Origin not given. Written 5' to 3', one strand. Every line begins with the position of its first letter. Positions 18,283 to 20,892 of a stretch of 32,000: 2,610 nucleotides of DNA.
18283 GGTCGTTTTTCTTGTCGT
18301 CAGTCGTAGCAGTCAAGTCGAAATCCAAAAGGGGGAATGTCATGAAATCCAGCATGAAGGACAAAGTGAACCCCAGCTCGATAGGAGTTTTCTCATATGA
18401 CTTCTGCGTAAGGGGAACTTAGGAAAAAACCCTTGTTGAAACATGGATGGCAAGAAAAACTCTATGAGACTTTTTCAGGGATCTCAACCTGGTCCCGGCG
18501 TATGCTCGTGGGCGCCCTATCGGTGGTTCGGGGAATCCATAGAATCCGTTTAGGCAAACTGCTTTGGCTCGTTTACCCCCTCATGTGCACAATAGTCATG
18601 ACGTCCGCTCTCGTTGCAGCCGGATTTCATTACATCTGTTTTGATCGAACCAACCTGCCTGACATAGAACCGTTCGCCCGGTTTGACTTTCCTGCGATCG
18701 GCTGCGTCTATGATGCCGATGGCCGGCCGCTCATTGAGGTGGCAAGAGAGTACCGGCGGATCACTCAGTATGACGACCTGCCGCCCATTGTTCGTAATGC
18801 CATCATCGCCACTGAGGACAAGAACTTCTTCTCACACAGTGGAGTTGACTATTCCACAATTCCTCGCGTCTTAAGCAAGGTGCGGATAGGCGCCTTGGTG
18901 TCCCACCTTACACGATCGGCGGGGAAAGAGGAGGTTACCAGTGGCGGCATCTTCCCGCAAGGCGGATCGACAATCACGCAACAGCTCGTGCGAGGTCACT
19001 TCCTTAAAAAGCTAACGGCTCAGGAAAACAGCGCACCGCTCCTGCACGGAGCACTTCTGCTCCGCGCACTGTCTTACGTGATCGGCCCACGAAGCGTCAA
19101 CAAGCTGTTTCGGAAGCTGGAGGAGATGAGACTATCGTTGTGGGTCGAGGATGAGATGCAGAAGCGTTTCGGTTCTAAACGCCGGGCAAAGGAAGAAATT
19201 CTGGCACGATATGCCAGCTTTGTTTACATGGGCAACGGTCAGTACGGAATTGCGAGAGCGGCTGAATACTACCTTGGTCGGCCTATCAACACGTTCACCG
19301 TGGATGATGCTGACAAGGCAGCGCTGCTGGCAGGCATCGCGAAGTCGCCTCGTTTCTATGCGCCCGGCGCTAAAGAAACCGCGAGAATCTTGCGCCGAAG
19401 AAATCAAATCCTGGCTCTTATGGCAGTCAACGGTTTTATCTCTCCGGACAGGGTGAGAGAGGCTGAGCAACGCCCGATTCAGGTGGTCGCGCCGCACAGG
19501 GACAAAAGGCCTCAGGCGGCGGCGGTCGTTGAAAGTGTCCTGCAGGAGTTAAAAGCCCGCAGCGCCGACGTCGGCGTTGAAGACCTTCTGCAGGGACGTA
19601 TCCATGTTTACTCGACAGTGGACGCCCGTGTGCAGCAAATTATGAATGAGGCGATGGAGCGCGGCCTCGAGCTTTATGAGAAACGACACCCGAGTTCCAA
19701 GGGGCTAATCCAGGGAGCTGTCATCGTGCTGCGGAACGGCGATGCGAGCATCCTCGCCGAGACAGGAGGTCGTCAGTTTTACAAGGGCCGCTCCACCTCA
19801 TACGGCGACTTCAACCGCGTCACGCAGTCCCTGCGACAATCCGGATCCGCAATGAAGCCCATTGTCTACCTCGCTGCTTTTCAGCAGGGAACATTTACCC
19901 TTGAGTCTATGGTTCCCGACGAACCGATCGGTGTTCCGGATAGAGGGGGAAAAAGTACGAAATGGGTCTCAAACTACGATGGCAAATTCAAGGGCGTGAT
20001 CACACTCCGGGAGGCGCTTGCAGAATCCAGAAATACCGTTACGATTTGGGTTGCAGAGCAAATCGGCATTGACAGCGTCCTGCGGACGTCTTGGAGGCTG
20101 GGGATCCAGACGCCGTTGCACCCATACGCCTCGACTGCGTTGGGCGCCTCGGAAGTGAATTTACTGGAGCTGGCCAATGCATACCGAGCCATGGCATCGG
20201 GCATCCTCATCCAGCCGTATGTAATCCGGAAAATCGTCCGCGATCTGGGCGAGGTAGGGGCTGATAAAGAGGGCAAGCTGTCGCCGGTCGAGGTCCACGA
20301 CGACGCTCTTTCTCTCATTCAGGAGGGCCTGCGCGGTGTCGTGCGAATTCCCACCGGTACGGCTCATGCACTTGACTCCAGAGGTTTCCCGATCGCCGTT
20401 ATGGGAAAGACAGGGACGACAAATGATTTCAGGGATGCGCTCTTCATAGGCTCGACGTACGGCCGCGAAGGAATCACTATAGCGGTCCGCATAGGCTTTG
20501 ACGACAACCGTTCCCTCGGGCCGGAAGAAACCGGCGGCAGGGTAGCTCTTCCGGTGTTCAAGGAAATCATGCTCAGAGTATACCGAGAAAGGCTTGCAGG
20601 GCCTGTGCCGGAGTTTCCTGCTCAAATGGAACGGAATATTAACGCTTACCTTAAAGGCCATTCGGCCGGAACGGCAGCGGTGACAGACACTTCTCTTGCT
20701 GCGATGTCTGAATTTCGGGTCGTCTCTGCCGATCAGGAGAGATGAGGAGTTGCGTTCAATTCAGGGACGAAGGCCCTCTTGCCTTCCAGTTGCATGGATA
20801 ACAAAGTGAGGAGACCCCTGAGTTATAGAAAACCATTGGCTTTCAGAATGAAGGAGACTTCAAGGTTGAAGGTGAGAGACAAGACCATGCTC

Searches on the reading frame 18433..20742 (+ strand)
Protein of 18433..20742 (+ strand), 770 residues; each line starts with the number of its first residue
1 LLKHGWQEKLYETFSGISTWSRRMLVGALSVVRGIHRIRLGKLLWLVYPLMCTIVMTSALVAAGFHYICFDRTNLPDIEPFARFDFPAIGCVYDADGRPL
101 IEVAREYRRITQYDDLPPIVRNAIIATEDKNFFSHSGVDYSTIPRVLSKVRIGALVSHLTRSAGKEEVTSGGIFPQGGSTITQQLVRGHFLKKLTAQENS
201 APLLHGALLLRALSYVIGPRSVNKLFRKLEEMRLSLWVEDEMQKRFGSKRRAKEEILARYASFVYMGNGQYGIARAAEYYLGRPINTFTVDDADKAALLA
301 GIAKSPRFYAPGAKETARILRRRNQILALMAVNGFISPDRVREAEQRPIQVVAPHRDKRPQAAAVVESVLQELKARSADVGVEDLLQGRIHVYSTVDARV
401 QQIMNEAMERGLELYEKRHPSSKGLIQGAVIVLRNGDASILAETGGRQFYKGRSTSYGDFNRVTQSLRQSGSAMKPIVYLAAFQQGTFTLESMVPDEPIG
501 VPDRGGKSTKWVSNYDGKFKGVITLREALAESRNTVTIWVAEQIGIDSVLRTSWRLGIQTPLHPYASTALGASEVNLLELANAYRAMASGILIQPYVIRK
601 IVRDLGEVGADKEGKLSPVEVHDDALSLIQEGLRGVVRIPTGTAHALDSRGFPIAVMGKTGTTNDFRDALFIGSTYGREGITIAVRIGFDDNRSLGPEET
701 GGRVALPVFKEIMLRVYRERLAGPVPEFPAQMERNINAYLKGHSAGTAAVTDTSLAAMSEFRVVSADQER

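Call 37: search_protein_families(library=pfam, proteins=[window:18433-20742:+], max_evalue=0.001)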
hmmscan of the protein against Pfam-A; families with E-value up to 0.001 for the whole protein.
window:18433-20742:+ (770 aa): 2 families
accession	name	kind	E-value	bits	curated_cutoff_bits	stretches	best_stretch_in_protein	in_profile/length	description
PF00912.28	Transgly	-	6.3e-34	117.4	27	1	98-330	3-177/178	Transglycosylase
PF00905.27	Transpeptidase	-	2.1e-28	99.8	22.1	1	428-713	1-298/299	Penicillin binding protein transpeptidase domain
